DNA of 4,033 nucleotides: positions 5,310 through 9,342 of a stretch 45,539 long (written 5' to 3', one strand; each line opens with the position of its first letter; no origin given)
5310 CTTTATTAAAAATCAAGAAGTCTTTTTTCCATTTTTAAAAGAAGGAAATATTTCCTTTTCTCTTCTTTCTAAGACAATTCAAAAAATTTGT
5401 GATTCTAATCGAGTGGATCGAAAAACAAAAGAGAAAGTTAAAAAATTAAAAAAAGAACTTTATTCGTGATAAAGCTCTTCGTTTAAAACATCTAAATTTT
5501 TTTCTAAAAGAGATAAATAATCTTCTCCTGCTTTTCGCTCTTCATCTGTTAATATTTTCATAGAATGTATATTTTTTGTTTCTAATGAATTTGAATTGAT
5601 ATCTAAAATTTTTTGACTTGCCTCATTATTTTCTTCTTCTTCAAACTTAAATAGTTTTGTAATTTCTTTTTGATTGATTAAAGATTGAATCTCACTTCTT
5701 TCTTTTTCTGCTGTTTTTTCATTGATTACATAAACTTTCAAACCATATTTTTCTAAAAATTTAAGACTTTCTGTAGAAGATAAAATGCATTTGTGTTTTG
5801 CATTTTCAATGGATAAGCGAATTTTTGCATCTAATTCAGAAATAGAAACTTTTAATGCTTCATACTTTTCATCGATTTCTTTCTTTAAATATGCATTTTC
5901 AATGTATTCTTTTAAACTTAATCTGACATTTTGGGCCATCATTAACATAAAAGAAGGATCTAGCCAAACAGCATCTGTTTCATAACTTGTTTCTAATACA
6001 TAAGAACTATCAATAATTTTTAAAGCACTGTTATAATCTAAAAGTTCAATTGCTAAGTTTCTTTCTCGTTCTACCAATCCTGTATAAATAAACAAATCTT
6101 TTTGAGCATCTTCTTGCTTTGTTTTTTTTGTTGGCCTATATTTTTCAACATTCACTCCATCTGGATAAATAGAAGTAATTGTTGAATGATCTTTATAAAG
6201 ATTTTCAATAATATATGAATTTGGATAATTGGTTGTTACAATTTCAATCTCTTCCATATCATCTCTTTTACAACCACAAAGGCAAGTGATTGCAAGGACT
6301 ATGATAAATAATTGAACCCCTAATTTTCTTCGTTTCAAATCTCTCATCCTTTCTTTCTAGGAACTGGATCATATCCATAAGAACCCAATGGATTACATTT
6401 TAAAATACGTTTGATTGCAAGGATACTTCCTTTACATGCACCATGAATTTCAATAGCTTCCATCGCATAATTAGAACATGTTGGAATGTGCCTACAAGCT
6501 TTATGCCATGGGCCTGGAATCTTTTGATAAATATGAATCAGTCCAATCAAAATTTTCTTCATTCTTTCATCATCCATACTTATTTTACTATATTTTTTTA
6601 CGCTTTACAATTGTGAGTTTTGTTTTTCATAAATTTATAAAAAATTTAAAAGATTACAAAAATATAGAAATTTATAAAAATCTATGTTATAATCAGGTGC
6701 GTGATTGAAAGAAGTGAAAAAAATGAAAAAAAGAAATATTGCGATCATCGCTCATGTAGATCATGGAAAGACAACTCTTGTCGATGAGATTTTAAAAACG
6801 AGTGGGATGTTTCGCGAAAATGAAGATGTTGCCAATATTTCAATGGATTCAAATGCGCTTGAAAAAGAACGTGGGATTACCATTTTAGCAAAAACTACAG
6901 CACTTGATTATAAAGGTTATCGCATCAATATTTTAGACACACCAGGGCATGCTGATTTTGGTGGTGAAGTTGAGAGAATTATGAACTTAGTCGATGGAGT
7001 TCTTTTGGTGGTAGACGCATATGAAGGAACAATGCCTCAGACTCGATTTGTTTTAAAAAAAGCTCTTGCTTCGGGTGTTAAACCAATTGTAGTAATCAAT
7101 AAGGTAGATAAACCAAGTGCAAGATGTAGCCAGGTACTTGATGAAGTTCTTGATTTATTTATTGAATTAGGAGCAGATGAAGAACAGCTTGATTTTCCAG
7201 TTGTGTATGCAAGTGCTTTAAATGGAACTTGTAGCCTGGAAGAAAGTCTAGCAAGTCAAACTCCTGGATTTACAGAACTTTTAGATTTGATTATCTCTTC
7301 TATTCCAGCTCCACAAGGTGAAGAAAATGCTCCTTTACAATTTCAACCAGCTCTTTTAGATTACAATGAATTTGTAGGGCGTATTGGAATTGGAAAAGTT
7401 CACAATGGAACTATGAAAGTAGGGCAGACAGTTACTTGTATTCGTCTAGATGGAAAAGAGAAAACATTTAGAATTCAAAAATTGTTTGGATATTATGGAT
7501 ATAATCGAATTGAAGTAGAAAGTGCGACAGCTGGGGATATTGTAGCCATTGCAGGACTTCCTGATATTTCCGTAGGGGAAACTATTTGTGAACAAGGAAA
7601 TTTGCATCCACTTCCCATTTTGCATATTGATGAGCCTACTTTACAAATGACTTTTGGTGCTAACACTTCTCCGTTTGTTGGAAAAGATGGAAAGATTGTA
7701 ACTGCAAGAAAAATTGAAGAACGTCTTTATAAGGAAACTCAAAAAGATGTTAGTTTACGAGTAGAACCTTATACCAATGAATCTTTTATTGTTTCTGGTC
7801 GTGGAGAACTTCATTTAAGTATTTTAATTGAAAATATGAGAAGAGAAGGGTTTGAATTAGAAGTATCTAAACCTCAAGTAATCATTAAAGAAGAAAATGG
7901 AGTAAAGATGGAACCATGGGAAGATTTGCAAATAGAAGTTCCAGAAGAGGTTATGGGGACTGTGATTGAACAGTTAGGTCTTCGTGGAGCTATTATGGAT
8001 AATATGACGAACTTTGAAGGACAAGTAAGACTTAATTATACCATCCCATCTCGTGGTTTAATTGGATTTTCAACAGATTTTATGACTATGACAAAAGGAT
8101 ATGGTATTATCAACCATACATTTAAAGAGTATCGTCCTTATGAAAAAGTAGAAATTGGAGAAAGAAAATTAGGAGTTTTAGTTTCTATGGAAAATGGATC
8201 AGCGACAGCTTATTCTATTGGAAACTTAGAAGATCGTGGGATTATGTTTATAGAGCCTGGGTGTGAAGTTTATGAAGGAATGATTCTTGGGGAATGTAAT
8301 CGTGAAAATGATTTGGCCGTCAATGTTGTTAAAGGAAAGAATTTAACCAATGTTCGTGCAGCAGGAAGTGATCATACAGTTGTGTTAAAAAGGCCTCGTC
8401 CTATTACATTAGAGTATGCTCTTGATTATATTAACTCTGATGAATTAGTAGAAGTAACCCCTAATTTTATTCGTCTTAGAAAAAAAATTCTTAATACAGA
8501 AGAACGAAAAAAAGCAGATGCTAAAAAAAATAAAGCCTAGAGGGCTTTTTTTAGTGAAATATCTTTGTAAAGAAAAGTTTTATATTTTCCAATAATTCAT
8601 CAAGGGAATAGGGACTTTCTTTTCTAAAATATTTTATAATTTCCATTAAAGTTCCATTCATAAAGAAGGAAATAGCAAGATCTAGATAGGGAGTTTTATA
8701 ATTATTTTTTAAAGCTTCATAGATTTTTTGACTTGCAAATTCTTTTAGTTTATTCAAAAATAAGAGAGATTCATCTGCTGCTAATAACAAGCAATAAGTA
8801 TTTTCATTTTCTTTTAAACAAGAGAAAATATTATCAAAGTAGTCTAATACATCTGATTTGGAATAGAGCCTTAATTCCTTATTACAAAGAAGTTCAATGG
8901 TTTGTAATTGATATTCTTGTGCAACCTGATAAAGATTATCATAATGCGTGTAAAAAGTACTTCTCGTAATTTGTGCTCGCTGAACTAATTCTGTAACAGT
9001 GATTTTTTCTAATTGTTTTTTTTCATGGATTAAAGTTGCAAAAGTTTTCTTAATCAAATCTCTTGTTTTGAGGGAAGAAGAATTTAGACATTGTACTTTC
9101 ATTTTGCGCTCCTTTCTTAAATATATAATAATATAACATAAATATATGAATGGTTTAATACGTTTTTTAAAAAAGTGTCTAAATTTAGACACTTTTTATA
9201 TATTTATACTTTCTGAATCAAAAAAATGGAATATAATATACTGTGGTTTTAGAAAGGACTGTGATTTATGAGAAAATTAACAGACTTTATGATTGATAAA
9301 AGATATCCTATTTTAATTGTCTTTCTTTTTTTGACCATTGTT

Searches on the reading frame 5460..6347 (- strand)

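Call 30: search_protein_families(library=pfam, proteins=[window:5460-6347:-], max_evalue=0.001)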
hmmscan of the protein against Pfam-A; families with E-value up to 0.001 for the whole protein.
window:5460-6347:- (295 aa): 1 family
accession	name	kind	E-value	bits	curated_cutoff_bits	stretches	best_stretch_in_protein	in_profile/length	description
PF01297.22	ZnuA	-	8.5e-27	94.7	29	1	36-290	1-262/263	Zinc-uptake complex component A periplasmic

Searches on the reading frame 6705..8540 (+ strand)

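Call 30: search_protein_families(library=pfam, proteins=[window:6705-8540:+], max_evalue=0.001)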
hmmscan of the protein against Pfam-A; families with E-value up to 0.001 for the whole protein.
window:6705-8540:+ (611 aa): 7 families
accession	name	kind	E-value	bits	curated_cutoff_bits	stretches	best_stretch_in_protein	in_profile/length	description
PF00009.33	GTP_EFTU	-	6.9e-57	192.5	26.5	1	9-201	3-187/188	Elongation factor Tu GTP binding domain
PF21018.2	BipA_C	-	3.1e-45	152.9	23.8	1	490-597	2-109/110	TypA/BipA C-terminal domain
PF00679.30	EFG_C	-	7.9e-24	83.9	27.9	1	401-482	2-84/89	Elongation factor G C-terminus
PF03144.31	GTP_EFTU_D2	-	4.1e-13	50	30.3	1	225-295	1-73/73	Elongation factor Tu domain 2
PF22042.2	EF-G_D2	-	2.1e-10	41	27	1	220-296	11-83/84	Elongation factor G domain 2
PF14492.12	EFG_III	-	5.1e-06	26.9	27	1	335-387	19-73/75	Elongation Factor G, domain III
PF01926.29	MMR_HSR1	-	6.4e-06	26.7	21.9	1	12-133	2-113/113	50S ribosome-binding GTPase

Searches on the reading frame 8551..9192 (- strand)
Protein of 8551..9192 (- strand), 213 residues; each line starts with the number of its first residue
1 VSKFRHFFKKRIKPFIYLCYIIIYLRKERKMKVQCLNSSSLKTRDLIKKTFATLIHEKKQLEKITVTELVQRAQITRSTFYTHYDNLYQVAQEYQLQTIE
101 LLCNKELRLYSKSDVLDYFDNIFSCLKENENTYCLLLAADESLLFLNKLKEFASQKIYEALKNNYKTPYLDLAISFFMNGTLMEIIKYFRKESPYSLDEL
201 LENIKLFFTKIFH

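Call 30: search_protein_families(library=pfam, proteins=[window:8551-9192:-], max_evalue=0.001)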
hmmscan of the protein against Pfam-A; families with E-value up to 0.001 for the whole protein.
window:8551-9192:- (213 aa): 1 family
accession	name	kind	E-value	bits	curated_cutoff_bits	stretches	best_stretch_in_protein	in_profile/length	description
PF14278.11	TetR_C_8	-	2.3e-07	31.2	26.1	1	116-208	4-101/103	Transcriptional regulator C-terminal region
